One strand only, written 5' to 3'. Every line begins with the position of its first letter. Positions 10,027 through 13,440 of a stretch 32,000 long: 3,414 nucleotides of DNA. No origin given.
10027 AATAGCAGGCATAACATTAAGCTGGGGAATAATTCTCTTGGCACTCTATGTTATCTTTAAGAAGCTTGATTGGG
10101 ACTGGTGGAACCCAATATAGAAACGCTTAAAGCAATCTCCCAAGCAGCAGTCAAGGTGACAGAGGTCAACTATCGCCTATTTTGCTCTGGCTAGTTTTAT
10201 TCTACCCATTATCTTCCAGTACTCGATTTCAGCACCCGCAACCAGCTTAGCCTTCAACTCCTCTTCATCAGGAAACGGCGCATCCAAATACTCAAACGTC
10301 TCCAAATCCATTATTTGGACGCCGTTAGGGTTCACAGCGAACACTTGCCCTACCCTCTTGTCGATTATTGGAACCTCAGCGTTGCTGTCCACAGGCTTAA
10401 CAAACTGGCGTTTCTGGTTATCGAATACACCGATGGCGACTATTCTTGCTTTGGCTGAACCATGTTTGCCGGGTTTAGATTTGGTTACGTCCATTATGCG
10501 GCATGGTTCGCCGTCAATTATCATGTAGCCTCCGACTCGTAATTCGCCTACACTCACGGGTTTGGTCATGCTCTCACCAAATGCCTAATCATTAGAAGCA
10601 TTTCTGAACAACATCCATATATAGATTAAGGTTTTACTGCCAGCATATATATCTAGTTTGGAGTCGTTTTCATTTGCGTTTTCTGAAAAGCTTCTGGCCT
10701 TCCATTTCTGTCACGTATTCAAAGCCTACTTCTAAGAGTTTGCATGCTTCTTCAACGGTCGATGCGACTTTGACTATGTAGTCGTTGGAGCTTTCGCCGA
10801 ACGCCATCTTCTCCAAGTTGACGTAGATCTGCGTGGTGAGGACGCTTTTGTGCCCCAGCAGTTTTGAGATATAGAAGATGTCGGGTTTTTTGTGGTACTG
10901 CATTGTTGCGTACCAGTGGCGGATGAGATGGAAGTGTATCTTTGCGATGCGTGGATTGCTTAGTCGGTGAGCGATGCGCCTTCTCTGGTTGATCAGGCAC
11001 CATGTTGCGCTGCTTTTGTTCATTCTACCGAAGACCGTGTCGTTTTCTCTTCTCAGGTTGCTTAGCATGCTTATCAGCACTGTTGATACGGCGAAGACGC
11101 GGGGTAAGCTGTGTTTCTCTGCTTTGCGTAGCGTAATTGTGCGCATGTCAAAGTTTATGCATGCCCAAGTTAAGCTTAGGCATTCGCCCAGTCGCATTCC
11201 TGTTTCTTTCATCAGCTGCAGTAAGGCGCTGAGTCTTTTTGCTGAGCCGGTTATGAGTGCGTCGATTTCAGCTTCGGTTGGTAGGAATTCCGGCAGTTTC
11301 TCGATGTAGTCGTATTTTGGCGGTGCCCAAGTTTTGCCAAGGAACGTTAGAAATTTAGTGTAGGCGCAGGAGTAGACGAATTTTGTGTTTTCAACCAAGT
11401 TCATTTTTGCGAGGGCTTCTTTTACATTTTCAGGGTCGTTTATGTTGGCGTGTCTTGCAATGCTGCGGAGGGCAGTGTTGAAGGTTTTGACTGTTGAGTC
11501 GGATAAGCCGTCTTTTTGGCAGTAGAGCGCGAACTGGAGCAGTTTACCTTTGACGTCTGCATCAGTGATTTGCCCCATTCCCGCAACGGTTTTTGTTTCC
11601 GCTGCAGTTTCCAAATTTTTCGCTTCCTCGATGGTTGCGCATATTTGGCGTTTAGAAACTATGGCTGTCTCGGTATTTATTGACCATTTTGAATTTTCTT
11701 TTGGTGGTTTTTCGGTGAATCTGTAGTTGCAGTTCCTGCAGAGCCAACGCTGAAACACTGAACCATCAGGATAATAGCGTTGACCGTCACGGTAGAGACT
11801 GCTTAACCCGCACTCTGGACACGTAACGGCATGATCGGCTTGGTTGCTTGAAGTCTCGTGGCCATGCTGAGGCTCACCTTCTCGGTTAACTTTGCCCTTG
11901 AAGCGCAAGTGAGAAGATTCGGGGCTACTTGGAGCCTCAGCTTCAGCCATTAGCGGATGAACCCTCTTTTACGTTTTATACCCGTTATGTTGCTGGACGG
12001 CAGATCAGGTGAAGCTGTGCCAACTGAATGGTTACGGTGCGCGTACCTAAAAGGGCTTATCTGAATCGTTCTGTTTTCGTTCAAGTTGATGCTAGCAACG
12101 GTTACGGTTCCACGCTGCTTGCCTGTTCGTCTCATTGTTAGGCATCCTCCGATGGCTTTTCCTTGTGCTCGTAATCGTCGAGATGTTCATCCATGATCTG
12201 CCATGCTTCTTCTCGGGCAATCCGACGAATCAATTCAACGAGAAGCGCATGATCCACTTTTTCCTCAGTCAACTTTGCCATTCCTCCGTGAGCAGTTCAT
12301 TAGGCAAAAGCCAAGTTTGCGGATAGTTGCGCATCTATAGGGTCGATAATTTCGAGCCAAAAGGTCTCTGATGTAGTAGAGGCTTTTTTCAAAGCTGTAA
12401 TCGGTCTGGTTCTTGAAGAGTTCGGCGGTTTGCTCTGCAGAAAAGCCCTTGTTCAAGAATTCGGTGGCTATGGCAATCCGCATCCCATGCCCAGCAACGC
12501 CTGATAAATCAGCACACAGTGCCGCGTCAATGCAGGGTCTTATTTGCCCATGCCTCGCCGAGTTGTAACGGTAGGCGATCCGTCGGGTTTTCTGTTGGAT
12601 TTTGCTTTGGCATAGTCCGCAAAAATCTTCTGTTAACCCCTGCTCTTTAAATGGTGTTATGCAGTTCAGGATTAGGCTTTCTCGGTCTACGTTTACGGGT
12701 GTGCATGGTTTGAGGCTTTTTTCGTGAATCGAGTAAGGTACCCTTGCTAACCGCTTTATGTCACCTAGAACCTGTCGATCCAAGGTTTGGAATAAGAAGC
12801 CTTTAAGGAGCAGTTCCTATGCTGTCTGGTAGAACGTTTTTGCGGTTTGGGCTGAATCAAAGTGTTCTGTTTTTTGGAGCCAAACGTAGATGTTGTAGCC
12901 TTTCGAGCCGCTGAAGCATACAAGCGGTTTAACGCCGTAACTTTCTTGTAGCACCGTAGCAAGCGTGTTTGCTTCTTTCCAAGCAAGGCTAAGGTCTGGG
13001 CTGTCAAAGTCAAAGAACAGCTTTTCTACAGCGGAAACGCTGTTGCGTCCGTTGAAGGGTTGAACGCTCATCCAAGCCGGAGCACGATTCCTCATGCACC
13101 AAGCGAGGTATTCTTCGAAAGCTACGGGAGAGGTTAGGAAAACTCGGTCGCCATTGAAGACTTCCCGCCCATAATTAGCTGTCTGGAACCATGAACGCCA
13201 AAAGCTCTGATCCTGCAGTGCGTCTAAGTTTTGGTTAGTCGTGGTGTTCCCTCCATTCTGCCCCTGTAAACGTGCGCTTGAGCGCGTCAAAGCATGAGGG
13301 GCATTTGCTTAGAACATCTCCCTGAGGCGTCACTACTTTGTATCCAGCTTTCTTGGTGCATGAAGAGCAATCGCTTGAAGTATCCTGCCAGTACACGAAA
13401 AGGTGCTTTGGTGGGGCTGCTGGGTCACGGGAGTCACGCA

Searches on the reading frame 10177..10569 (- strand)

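Call 7: search_protein_families(library=pfam, proteins=[window:10177-10569:-], max_evalue=0.01)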
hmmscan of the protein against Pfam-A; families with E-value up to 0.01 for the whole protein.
window:10177-10569:- (130 aa): 3 families
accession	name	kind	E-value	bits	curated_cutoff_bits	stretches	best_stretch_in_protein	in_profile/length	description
PF21485.3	IF5A-like_N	-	1.8e-20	73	27.1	1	2-59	3-60/63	Translation initiation factor 5A-like, N-terminal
PF08207.18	EFP_N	-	6e-05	23.4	23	1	6-37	1-32/58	Elongation factor P (EF-P) KOW-like domain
PF01287.26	eIF-5a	-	0.00032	21.2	24.2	1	68-130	1-69/69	Eukaryotic elongation factor 5A hypusine, DNA-binding OB fold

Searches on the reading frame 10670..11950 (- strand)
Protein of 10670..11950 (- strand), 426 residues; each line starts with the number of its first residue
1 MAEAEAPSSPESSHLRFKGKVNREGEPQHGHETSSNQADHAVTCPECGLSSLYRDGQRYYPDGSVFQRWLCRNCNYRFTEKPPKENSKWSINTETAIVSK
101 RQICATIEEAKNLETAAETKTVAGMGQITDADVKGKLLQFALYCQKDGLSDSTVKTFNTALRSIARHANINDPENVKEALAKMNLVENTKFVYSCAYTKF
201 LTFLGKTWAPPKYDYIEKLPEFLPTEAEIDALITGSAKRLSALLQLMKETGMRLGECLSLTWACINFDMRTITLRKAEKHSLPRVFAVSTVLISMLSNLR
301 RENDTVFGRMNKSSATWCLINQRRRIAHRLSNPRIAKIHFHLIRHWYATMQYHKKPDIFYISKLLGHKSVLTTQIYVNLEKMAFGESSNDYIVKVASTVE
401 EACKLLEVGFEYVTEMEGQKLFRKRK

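Call 7: search_protein_families(library=pfam, proteins=[window:10670-11950:-], max_evalue=0.01)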
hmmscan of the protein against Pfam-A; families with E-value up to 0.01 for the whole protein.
window:10670-11950:- (426 aa): 2 families
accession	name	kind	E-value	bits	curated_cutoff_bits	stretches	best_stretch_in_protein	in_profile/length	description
PF00589.27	Phage_integrase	-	7.5e-20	71.8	27.1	1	226-380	5-169/172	Phage integrase family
PF03811.18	Zn_ribbon_InsA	-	0.0041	17.3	26.1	1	41-74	5-34/35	InsA N-terminal domain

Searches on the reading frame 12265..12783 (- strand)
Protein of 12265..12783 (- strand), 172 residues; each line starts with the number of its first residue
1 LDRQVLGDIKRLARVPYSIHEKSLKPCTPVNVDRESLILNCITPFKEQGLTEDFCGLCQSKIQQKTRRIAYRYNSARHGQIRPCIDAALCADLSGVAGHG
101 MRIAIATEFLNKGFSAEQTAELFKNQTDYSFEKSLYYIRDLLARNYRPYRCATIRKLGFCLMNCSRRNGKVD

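Call 7: search_protein_families(library=pfam, proteins=[window:12265-12783:-], max_evalue=0.01)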
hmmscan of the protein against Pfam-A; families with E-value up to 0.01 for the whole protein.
window:12265-12783:- (172 aa): 2 families
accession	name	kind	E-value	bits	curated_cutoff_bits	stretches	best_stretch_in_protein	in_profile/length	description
PF04104.19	DNA_primase_lrg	-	0.0028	17.5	22.4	1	34-162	67-206/266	Eukaryotic and archaeal DNA primase, large subunit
PF01896.25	DNA_primase_S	-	0.0041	17.9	26.8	0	1-32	132-163/163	DNA primase small subunit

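Call 30: search_protein_families(library=phrogs, proteins=[window:12265-12783:-], max_evalue=0.01)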
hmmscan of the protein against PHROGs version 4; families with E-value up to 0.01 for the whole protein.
window:12265-12783:- (172 aa): 1 family
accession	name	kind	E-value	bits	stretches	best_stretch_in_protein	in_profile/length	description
phrog_9660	-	unknown function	1.4e-11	45.3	1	82-163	301-387/407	-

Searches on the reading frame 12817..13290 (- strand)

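Call 7: search_protein_families(library=pfam, proteins=[window:12817-13290:-], max_evalue=0.01)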
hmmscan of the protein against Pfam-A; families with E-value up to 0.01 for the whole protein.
window:12817-13290:- (157 aa): 1 family
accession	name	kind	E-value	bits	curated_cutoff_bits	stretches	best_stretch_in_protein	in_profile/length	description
PF21686.3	LigD_Prim-Pol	-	1.1e-05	25.5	27.4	1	84-153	96-168/254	LigD, primase-polymerase domain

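Call 30: search_protein_families(library=phrogs, proteins=[window:12817-13290:-], max_evalue=0.01)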
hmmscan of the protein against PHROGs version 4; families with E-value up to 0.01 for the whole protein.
window:12817-13290:- (157 aa): 0 families
